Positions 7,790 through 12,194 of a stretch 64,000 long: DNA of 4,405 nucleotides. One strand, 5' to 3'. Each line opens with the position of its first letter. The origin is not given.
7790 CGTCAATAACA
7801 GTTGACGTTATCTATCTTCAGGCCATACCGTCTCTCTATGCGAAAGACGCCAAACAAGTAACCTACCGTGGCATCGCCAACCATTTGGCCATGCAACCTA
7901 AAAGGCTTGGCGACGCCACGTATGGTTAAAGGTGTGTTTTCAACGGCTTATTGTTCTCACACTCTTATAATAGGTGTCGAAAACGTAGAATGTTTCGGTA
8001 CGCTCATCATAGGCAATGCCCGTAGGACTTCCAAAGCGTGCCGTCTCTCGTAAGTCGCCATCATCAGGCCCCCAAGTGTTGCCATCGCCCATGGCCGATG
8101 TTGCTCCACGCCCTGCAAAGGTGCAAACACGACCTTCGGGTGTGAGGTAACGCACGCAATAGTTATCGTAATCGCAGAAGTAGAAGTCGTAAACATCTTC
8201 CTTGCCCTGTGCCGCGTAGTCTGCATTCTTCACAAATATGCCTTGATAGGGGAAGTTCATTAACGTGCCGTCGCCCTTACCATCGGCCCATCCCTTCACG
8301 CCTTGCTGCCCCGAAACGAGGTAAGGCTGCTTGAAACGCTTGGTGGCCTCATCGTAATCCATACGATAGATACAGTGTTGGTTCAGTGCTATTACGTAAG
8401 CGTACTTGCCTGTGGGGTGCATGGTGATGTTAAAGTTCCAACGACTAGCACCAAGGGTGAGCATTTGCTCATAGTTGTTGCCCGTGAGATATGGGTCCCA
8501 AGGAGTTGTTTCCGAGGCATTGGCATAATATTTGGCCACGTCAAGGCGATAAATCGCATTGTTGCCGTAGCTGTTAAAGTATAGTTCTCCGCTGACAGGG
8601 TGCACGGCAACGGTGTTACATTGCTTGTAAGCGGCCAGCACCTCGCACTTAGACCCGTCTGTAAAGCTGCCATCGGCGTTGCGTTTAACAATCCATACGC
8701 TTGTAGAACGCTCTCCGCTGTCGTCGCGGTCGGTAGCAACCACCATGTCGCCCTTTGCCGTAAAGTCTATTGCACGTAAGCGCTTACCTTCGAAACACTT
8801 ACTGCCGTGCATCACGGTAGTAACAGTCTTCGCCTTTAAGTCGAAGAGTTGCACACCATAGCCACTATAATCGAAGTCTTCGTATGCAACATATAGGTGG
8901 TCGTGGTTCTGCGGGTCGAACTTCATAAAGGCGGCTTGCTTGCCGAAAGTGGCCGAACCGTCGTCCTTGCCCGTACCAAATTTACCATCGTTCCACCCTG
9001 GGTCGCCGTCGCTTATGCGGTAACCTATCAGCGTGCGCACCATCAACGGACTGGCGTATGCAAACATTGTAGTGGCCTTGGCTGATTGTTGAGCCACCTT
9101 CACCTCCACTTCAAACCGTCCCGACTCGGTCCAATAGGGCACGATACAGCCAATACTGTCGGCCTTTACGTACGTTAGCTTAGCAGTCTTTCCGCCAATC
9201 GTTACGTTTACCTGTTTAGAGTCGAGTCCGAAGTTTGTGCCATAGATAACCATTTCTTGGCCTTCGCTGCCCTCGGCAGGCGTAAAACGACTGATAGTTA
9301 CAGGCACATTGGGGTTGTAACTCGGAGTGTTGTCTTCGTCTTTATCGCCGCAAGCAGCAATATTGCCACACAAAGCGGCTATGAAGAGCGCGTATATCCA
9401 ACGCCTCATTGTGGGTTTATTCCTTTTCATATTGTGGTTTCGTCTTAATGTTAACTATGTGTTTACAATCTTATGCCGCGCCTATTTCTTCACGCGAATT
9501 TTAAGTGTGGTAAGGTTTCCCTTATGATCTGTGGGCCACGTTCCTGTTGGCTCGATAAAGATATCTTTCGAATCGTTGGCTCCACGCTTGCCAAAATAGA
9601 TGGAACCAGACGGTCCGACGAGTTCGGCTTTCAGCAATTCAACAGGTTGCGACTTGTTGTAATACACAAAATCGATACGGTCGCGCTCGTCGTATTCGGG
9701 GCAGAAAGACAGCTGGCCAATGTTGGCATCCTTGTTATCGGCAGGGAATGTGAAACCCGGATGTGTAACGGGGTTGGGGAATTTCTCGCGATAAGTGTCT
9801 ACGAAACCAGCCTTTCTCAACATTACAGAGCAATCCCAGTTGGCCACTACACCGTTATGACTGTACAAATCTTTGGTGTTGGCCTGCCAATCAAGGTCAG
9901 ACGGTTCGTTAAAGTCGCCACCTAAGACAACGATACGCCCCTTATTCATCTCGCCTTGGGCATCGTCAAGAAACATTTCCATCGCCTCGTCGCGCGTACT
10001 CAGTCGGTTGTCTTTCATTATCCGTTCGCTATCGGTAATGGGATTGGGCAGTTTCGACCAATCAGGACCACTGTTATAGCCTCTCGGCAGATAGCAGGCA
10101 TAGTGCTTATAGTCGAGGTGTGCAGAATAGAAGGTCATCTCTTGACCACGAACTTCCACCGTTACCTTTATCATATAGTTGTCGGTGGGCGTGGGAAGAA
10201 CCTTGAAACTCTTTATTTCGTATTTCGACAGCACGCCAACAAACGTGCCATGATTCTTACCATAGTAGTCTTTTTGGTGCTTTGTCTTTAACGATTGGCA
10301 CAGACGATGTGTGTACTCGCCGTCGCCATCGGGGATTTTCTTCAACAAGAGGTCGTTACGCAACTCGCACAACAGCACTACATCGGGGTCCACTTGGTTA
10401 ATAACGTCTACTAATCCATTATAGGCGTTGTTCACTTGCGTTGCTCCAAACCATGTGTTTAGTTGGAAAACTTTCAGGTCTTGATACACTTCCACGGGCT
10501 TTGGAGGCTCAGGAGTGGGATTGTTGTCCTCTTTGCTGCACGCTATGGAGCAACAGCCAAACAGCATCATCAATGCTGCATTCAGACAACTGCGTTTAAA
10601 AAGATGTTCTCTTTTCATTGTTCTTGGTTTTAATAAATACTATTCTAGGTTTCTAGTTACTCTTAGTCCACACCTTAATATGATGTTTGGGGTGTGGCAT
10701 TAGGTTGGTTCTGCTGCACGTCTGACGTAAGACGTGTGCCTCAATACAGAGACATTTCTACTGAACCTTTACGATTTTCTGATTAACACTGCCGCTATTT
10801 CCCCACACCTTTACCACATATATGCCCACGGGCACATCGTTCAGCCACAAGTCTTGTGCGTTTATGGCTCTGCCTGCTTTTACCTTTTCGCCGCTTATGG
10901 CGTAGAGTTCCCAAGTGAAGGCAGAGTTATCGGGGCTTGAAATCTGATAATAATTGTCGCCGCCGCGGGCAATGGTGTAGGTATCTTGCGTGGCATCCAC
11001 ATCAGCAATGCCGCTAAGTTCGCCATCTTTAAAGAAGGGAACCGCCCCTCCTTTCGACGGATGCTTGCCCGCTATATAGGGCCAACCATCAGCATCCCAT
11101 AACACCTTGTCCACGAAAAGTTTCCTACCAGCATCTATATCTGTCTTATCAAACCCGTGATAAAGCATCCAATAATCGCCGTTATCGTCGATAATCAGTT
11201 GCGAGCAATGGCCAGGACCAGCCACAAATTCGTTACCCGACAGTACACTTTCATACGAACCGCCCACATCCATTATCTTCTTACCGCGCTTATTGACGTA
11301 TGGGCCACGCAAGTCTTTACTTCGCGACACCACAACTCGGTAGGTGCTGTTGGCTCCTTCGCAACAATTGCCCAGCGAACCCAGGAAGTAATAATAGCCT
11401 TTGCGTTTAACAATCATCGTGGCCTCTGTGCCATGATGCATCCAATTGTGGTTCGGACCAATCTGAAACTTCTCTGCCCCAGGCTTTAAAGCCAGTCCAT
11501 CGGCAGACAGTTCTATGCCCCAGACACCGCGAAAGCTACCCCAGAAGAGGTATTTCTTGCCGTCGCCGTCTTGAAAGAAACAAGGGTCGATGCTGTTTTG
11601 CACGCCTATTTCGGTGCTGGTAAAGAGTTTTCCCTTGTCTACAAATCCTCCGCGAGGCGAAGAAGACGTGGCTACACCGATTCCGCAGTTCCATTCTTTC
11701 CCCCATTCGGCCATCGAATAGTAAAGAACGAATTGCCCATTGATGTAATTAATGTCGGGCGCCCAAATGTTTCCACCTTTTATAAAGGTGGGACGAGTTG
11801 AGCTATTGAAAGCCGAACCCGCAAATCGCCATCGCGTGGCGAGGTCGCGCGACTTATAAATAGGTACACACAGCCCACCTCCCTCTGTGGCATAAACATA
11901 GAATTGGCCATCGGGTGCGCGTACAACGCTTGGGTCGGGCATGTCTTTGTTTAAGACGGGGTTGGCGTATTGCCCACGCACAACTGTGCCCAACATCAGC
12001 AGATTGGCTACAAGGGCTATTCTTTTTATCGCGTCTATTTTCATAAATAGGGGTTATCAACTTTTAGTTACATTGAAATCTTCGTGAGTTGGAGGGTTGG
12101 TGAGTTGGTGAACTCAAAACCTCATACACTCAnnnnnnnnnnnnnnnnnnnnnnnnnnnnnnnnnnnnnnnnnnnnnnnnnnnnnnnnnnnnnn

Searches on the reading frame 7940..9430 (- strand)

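Call 70: search_protein_families(library=pfam, proteins=[window:7940-9430:-], max_evalue=0.00001)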
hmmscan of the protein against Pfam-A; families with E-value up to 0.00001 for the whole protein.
window:7940-9430:- (496 aa): 1 family
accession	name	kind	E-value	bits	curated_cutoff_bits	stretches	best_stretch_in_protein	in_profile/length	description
PF01833.30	TIG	-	1.4e-12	47.9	20.9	1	45-124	2-83/84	IPT/TIG domain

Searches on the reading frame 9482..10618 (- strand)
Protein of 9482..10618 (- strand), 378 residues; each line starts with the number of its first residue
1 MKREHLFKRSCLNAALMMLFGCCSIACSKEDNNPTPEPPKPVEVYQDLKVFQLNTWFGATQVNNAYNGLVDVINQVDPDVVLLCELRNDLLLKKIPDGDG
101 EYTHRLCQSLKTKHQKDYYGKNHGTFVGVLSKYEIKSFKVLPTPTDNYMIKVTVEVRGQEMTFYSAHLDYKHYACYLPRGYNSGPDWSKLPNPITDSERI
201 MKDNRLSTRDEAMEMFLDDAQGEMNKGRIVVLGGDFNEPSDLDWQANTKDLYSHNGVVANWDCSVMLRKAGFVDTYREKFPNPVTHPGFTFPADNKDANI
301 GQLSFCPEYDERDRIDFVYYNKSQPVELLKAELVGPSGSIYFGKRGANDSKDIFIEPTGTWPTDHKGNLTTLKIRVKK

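Call 70: search_protein_families(library=pfam, proteins=[window:9482-10618:-], max_evalue=0.00001)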
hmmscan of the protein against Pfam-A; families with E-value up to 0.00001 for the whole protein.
window:9482-10618:- (378 aa): 1 family
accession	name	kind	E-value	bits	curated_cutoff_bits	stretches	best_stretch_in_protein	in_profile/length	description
PF03372.29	Exo_endo_phos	-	4.3e-16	59.7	24.5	1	52-365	2-225/225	Endonuclease/Exonuclease/phosphatase family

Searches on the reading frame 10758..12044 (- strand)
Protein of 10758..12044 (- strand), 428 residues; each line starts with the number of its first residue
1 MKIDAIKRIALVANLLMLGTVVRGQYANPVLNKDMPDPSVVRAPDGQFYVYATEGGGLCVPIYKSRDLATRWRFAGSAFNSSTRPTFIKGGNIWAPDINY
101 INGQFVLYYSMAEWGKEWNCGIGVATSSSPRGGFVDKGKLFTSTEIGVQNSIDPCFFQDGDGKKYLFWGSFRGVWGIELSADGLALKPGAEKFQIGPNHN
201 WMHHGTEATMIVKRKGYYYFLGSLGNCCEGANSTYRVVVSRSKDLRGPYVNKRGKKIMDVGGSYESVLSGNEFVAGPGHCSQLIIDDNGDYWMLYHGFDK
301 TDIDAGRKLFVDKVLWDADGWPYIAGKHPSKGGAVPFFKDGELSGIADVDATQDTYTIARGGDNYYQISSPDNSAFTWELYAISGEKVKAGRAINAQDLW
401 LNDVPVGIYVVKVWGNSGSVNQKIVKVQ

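Call 70: search_protein_families(library=pfam, proteins=[window:10758-12044:-], max_evalue=0.00001)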
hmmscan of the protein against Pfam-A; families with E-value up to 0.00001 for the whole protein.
window:10758-12044:- (428 aa): 1 family
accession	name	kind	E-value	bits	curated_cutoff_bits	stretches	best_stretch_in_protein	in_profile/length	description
PF04616.20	Glyco_hydro_43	-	5.3e-66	223.3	32.2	1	26-322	1-288/288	Glycosyl hydrolases family 43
